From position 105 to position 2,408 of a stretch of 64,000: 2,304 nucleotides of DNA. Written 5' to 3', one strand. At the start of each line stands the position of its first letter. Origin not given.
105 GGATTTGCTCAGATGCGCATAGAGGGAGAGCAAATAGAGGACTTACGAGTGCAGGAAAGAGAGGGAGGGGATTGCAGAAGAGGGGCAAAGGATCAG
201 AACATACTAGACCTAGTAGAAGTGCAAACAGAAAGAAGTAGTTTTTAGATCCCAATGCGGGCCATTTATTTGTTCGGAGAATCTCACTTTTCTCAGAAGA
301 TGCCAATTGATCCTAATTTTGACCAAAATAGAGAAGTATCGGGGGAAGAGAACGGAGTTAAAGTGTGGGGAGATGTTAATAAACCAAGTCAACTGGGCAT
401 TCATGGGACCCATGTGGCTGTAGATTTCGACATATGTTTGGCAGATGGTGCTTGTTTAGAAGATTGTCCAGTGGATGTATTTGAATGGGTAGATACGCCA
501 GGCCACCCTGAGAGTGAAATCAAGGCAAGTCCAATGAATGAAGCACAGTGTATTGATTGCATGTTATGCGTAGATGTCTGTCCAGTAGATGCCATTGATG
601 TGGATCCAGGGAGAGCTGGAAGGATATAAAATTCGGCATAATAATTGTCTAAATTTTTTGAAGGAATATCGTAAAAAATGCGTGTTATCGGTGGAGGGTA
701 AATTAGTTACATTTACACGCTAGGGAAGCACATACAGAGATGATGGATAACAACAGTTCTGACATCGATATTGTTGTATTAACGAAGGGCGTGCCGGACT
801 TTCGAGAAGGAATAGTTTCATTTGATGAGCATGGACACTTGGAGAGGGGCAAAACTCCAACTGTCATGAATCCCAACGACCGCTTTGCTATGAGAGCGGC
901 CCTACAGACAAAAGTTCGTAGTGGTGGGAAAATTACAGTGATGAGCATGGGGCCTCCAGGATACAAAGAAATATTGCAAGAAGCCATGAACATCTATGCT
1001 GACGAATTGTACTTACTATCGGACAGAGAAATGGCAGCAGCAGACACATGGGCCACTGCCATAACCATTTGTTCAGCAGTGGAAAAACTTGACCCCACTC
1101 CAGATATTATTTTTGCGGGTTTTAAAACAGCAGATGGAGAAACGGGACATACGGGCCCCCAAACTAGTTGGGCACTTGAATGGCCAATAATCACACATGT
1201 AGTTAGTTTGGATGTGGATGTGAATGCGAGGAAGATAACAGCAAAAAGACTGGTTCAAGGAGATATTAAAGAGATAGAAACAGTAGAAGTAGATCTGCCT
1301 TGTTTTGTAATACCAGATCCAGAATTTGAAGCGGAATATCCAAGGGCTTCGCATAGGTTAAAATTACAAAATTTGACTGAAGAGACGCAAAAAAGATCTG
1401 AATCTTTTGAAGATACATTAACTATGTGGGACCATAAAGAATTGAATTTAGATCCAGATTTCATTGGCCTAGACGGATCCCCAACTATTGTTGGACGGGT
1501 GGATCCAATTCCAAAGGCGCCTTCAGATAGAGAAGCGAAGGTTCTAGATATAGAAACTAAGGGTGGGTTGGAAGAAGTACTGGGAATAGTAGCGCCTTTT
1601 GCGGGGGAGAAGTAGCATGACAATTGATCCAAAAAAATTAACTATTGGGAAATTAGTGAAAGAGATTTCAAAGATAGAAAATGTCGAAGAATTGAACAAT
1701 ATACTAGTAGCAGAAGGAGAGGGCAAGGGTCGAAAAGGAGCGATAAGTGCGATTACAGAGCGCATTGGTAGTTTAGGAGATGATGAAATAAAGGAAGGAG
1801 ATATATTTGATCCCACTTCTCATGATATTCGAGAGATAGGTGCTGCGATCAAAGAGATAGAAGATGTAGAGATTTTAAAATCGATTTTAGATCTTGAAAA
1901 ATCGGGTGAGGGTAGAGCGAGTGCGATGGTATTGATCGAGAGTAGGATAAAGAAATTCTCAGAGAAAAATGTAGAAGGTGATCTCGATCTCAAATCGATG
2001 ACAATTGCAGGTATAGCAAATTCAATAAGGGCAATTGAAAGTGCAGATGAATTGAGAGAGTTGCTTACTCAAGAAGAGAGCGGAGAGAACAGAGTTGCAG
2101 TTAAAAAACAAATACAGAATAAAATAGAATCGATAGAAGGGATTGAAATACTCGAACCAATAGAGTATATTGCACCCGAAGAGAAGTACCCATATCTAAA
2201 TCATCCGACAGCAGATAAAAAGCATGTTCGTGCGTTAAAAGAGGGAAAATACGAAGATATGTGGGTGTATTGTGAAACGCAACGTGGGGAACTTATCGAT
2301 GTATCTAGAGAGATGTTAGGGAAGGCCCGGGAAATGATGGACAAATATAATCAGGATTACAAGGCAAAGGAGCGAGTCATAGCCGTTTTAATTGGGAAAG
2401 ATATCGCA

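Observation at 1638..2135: Three tandem helical repeats fused to the N-terminus of the ETF alpha (FixB) subunit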

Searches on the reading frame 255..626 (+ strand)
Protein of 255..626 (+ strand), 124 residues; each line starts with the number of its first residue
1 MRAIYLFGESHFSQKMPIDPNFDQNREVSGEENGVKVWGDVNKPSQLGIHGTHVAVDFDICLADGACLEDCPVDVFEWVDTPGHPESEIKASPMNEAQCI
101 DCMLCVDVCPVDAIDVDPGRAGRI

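Call 3: search_protein_families(library=pfam, proteins=[window:255-626:+], max_evalue=1)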
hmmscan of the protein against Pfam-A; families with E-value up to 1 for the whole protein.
window:255-626:+ (124 aa): 16 families
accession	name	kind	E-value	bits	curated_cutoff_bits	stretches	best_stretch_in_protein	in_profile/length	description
PF12838.12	Fer4_7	-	1.6e-10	41.7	27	2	98-118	1-21/52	4Fe-4S dicluster domain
PF00037.32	Fer4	-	1.9e-10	40.6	21.1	2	95-115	4-24/24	4Fe-4S binding domain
PF13237.11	Fer4_10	-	9.8e-08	32.3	25.5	1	54-110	2-53/53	4Fe-4S dicluster domain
PF13187.11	Fer4_9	-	1.5e-07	31.7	27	1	65-114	6-52/52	4Fe-4S dicluster domain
PF12837.12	Fer4_6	-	1.5e-07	31.5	25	2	94-114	4-24/24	4Fe-4S binding domain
PF13183.11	Fer4_8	-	9e-07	29.8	27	2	98-111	4-17/68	4Fe-4S dicluster domain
PF14697.11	Fer4_21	-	2.1e-06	28.2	35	1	57-115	4-58/59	4Fe-4S dicluster domain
PF13484.11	Fer4_16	-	1.1e-05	26.5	30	1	98-117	1-20/66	4Fe-4S double cluster binding domain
PF12797.12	Fer4_2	-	1.9e-05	24.7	24.5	1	94-111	5-22/22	4Fe-4S binding domain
PF25160.1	LdpA_Fe-S-bd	-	6.6e-05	23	27.6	1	85-115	14-44/49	LdpA Fe-S cluster-binding domain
PF13534.11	Fer4_17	-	0.00015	22.6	22.2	1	98-111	45-58/61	4Fe-4S dicluster domain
PF12798.12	Fer4_3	-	0.00016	22.7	27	1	99-113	1-15/15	4Fe-4S binding domain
PF12800.12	Fer4_4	-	0.00051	20.6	24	1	99-111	4-16/17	4Fe-4S binding domain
PF05187.19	Fer4_ETF_QO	-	0.0008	20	24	1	40-112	19-88/104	Electron transfer flavoprotein-ubiquinone oxidoreductase, 4Fe-4S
PF13746.11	Fer4_18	-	0.0041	17.7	27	1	93-117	55-78/114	4Fe-4S dicluster domain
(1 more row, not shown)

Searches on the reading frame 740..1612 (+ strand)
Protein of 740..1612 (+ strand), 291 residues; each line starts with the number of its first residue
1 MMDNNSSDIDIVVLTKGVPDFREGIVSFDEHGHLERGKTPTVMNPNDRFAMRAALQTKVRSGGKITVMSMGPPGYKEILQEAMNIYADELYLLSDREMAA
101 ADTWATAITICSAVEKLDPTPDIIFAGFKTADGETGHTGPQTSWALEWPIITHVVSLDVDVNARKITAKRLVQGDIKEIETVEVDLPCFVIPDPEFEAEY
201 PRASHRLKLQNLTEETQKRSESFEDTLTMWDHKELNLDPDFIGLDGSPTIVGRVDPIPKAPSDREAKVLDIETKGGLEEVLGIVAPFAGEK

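Call 3: search_protein_families(library=pfam, proteins=[window:740-1612:+], max_evalue=1)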
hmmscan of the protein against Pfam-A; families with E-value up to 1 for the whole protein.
window:740-1612:+ (291 aa): 2 families
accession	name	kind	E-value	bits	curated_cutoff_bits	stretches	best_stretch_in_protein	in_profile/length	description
PF01012.27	ETF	-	5.9e-31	108.1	26.7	1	36-194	6-157/181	Electron transfer flavoprotein domain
PF08970.15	Sda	-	0.21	11.8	22.6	1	233-244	17-28/45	Sporulation inhibitor A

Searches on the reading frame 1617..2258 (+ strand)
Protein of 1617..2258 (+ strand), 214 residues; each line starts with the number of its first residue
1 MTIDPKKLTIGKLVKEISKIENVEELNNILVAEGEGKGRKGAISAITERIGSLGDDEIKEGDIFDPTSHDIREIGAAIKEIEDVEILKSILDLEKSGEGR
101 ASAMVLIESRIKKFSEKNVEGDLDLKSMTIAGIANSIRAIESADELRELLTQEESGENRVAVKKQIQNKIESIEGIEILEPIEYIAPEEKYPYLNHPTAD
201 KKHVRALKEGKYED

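Call 3: search_protein_families(library=pfam, proteins=[window:1617-2258:+], max_evalue=1)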
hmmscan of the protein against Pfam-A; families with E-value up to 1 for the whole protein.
window:1617-2258:+ (214 aa): 3 families
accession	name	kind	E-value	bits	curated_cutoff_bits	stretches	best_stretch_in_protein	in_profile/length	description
PF00669.25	Flagellin_N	-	0.045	14.2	26.6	1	140-173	82-115/139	Bacterial flagellin N-terminal helical region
PF12510.13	Smoothelin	-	0.068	13.6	23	0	12-30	9-27/50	Smoothelin cytoskeleton protein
PF19824.4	Tlp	-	0.7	10.6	25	0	133-176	17-57/70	Small, acid-soluble spore protein Tlp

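Call 4: search_protein_families(library=ncbifam, proteins=[window:1617-2258:+], max_evalue=1)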
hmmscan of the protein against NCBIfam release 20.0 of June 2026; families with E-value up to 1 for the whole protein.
window:1617-2258:+ (214 aa): 1 family
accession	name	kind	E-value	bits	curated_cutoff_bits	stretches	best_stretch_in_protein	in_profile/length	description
NF033649.1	LipDrop_Rv1109c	equivalog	8.8e-06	25.9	110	1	116-172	141-196/198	lipid droplet-associated protein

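Call 7: find_homologous_proteins(query=window:1617-2195:+, max_evalue=0.01)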
Query window:1617-2195:+ (193 aa): 5 proteins with E <= 0.01 among 479 candidates.
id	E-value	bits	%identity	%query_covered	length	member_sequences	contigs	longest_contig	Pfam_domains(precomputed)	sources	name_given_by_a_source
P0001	2.7e-109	381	99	100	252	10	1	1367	PF26450.2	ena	-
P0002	4.9e-57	211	77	79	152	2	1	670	PF26450.2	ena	-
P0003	8.8e-50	187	61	88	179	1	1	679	PF26450.2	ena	-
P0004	1.8e-45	173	73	68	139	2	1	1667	PF26450.2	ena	-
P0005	1.2e-13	69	77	29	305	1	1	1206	PF00591.28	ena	-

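Call 8: search_solved_structures(query=window:1617-2195:+, max_evalue=10, show_alignments=3)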
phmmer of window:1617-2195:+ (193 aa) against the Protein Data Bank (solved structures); distinct sequences matched with E-value up to 10: 2.
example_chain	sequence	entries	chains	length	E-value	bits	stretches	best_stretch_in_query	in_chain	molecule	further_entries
3iqc_A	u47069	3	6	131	0.9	12.8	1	78-141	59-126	Flagellar protein | Flagellar secretion chaperone FliS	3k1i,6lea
4fmz_A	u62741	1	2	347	4.3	10.6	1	131-185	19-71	Internalin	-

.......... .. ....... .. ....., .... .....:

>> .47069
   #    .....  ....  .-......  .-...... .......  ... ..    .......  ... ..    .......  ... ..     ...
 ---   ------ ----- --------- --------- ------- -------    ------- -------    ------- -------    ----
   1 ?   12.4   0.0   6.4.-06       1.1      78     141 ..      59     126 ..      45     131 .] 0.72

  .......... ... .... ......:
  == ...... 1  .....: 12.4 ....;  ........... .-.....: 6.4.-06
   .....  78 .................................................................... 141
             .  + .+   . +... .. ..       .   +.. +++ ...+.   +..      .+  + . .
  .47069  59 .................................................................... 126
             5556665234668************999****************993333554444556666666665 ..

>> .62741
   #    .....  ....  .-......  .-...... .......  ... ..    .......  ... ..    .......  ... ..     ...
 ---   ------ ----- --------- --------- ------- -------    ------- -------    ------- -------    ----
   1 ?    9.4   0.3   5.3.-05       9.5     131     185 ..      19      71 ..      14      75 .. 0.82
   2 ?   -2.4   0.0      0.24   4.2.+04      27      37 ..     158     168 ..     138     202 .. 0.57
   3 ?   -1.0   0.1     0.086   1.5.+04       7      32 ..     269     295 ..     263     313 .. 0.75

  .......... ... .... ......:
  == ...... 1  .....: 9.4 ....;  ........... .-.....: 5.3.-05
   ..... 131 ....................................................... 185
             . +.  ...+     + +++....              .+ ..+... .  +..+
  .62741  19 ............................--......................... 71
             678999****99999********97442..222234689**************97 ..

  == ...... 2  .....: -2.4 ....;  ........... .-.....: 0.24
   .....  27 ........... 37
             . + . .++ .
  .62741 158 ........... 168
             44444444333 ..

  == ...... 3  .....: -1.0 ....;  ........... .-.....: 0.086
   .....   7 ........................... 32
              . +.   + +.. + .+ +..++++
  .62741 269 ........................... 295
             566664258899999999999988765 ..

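Call 9: search_protein_families(library=pfam, proteins=[P0001, P0002, P0003, P0004, P0005], max_evalue=10)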
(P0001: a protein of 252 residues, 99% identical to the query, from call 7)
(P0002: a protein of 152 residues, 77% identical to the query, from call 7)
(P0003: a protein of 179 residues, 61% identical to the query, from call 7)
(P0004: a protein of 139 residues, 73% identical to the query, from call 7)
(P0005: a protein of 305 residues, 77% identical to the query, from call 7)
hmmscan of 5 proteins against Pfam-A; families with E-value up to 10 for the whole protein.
P0001 (252 aa): 3 families
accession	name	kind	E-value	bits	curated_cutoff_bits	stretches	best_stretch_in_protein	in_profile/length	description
PF00669.25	Flagellin_N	-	0.075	13.5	26.6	1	140-173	82-115/139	Bacterial flagellin N-terminal helical region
PF12510.13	Smoothelin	-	0.12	12.7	23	0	12-30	9-27/50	Smoothelin cytoskeleton protein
PF19824.4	Tlp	-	3.6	8.4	25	1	133-176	17-57/70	Small, acid-soluble spore protein Tlp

P0002 (152 aa): 2 families
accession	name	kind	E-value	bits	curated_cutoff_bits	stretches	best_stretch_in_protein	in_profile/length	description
PF12510.13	Smoothelin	-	0.00046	20.5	23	2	11-30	8-27/50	Smoothelin cytoskeleton protein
PF24073.1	DUF7365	-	0.21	12.2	27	1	67-127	39-97/101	Coiled-coil region of unknown function (DUF7365)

P0003 (179 aa): 2 families
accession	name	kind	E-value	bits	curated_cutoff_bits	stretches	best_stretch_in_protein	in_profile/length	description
PF12510.13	Smoothelin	-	0.012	16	23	1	12-30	9-27/50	Smoothelin cytoskeleton protein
PF07720.18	TPR_3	-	0.19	12.4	20.7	1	163-178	14-29/34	Tetratricopeptide repeat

P0004 (139 aa): 2 families
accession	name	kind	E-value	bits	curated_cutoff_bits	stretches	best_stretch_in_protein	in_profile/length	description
PF24073.1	DUF7365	-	0.025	15.2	27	1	73-135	39-99/101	Coiled-coil region of unknown function (DUF7365)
PF12510.13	Smoothelin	-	0.034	14.5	23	1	17-36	8-27/50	Smoothelin cytoskeleton protein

P0005 (305 aa): 2 families
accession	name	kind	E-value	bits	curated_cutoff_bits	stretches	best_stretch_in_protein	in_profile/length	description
PF00591.27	Glycos_transf_3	-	5.6e-75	252.7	27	1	56-281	9-234/253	Glycosyl transferase family, a/b domain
PF04760.21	IF2_N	-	0.022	15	25.3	0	5-18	1-14/53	Translation initiation factor IF-2, N-terminal region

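Call 31: predict_structure(alignment_id=A2)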
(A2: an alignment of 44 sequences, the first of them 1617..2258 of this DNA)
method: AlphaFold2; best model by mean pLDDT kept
length: 214 residues; sequences in the alignment: 44
mean_pLDDT: 82.7   pTM: 0.39
mean pLDDT of the five models: 82.7, 80.2, 78.5, 78.4, 75.0
residues with pLDDT >= 90: 122; 70-90: 45; 50-70: 36; < 50: 11
segments of 3 or more residues with pLDDT < 50: 210-214
pLDDT, mean of each block of 10 residues (from residue 1): 85 94 93 92 93 63 79 91 92 94 96 72 82 91 92 91 94 79 67 62 50 45
secondary structure, 60 per line:
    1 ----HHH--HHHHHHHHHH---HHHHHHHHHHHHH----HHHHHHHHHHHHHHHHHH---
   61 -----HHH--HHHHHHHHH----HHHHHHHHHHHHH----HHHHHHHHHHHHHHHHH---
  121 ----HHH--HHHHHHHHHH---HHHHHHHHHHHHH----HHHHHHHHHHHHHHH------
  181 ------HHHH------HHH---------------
elements in order: H10-19 H23-35 H40-57 H71-79 H84-96 H101-117 H130-139 H143-155 H160-174 H187-190

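Call 33: fold_search(model_id=the predicted structure, library=pdb)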
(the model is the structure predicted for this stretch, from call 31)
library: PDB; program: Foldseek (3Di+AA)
matches with E <= 10: 307; with E <= 0.001: 0
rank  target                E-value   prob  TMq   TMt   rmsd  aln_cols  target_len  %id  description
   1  8fh3_E                5.1e-01  0.28  0.20  0.11  10.5       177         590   14  Human IFT-A complex structures provide molecular insights into ciliary transport (released 2023-02-22)
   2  5cwm                  5.3e-01  0.15  0.16  0.15  17.5       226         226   12  Crystal structure of de novo designed helical repeat protein DHR64 (released 2015-12-16)
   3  5fjy_A                5.6e-01  0.30  0.24  0.20  14.5       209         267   11  Crystal structure of mouse kinesin light chain 2 (residues 161-480) (released 2016-02-24)
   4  3tmc_A                5.6e-01  0.09  0.13  0.10  21.2       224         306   14  Bd1817, a HDG"Y"P protein from Bdellovibrio bacteriovorus (released 2011-10-19)
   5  5aem                  5.9e-01  0.41  0.23  0.14  15.3       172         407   13  Structure of t131 N-terminal TPR array (released 2015-06-24)
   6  5ctr_B                7.5e-01  0.54  0.32  0.25  11.4       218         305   14  Crystal structure of human SART3 HAT-C domain-human USP4 DUSP-UBL domain complex (released 2016-04-27)
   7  7ntf_B                7.5e-01  0.35  0.23  0.08  13.1       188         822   11  Cryo-EM structure of unliganded O-GlcNAc transferase (released 2021-11-17)
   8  4jhk_A                7.5e-01  0.16  0.17  0.18  17.5       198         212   11  Crystal structure of Danio rerio SLIP1 in complex with SLBP (released 2013-07-10)
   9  7dkh_A                9.2e-01  0.20  0.20  0.06  16.0       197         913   16  Crystal structure of the Ctr9/Paf1/Cdc73/Rtf1 quaternary complex (released 2021-11-24)
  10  9ed4_A                1.1e+00  0.14  0.17  0.04  16.5       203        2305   11  A composite map of mTORC1-Rag-Ragultor-4EBP1 on membrane (released 2025-09-10)
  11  5vch_B                1.1e+00  0.13  0.17  0.05  19.8       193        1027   12  Crystal structure of full-length Kluyveromyces lactis Kap123 (released 2017-11-01)
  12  9l5y_B                1.1e+00  0.28  0.26  0.14  13.4       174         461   16  Structure of Ro60 dimer from Thermus phage phiLo (released 2025-12-10)
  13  3tmb_B                1.2e+00  0.06  0.13  0.10  20.3       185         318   16  Bd1817, a HDG"Y"P protein from Bdellovibrio bacteriovorus (released 2011-10-19)
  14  5cu5_B                1.2e+00  0.21  0.21  0.07  15.1       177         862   12  Crystal structure of ERAP2 without catalytic Zn(II) atom (released 2015-09-23)
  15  5fzq_A                1.3e+00  0.33  0.17  0.33  13.9       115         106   12  Designed TPR Protein M4N (released 2016-10-12)
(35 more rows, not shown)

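Call 37: find_related_loci(query=A2, collection=genome_contigs, flank=6000)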
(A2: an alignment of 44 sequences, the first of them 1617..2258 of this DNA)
Query A2 (214 aa) in genome_contigs; peptide patterns used: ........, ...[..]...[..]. (x = any residue, [..] = any of these).
444 stretches matched a pattern; 294 encode a relative of the query (tblastn E <= 1e-3); the best 80 are kept; 80 distinct loci.
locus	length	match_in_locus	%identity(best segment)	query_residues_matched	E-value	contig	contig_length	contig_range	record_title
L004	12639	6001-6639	82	1-214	2e-107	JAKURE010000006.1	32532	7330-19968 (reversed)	MAG: Halobacteriales archaeon isolate ALOHA_A2.5_47 A2.5-Halobacteriales-1_6, whole genome shotgun sequence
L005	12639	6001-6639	82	1-214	2e-107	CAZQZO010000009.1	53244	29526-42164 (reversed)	MAG TPA_asm: uncultured Halobacteriales archaeon isolate binchicken_co46_293 genome assembly, contig: NODE_1023_length_5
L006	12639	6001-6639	82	1-214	9e-107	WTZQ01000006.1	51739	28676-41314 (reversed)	MAG: Marine Group IV archaeon HikBin1 HIKBIN1_6, whole genome shotgun sequence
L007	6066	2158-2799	67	1-214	1e-86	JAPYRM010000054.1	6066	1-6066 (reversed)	MAG: Halobacteriales archaeon isolate PW3.metabat2.160 PW3_17604_length_6066_cov_5.915987, whole genome shotgun sequence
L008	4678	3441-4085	59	1-214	7e-74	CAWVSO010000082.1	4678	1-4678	MAG TPA_asm: uncultured euryarchaeote isolate ERR3589570_concoct_83 genome assembly, contig: ERZ7463457.17768, whole gen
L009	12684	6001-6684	41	3-214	7e-51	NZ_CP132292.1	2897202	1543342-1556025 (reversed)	Salinirarus marinus strain XH8 chromosome, complete genome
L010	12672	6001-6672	41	1-214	3e-50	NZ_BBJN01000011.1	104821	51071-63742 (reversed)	Halolamina rubra strain CBA1107, whole genome shotgun sequence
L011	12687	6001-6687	40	1-214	6e-49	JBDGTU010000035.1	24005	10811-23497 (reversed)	MAG: Haloferacaceae archaeon isolate DAL-WCL_32_90C3R c_000000001769, whole genome shotgun sequence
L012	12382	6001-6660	42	1-214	2e-47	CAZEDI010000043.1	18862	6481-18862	MAG TPA_asm: uncultured Halobacteriales archaeon isolate binchicken_co207_6 genome assembly, contig: NODE_2657_length_18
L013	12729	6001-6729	39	1-214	4e-45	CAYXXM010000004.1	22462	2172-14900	MAG TPA_asm: uncultured Haloferacaceae archaeon isolate binchicken_co198_20 genome assembly, contig: NODE_92_length_2246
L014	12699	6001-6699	41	1-214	3e-43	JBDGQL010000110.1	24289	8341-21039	MAG: Halobacteriales archaeon isolate DAL-Ass_21_92C4R c_000000001477, whole genome shotgun sequence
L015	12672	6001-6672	41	1-214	7e-43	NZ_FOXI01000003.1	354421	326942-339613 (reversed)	Halolamina pelagica strain CGMCC 1.10329, whole genome shotgun sequence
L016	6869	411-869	48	64-214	3e-42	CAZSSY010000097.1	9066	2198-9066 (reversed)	MAG TPA_asm: uncultured Natronomonas sp. isolate binchicken_co207_138 genome assembly, contig: NODE_9339_length_9066_cov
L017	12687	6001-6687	39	8-214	2e-42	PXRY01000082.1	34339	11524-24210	MAG: Halobacteriales archaeon QS_8_65_32 qs_8_scaffold_483, whole genome shotgun sequence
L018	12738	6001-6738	37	1-214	9e-42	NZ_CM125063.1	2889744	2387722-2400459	Halococcus morrhuae DSM 1307 chromosome, whole genome shotgun sequence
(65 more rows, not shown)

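Call 65: search_protein_families(library=phrogs, proteins=[window:1617-2195:+], max_evalue=0.01)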
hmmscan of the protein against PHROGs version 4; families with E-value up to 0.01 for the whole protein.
window:1617-2195:+ (193 aa): 2 families
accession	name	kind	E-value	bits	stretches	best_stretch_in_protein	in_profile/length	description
phrog_29632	-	unknown function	3.7e-14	53.6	2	63-121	181-239/318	-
phrog_1983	-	unknown function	2e-08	35.9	0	125-174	68-117/128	-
